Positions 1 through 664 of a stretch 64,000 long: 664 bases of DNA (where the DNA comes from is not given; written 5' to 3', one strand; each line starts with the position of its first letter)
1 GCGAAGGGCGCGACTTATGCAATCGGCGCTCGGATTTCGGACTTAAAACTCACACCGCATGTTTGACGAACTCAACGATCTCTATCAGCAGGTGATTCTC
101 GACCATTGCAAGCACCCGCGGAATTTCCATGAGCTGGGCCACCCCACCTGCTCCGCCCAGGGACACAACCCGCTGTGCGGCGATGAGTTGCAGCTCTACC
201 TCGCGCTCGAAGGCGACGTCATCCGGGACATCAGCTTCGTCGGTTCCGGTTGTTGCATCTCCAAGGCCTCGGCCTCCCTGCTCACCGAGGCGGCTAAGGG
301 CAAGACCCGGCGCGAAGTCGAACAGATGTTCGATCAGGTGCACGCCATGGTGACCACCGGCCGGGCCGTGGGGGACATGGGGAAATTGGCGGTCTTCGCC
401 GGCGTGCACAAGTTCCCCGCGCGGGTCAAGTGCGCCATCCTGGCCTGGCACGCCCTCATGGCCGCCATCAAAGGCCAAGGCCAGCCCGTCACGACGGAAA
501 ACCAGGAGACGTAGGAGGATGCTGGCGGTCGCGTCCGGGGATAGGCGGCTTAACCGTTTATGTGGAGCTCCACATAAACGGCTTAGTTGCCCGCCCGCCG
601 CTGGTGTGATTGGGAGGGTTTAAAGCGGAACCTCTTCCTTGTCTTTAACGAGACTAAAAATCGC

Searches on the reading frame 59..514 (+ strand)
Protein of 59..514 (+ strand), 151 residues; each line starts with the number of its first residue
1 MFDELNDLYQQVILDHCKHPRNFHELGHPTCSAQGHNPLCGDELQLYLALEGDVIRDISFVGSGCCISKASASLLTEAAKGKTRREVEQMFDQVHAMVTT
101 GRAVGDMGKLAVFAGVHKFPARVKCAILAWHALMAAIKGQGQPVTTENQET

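Call 102: search_protein_families(library=pfam, proteins=[window:59-514:+], max_evalue=0.00001)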
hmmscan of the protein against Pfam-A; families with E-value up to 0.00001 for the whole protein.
window:59-514:+ (151 aa): 1 family
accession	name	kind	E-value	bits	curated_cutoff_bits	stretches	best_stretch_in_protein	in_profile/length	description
PF01592.21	NifU_N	-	7.1e-21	75.1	22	1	9-125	2-126/127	NifU-like N terminal domain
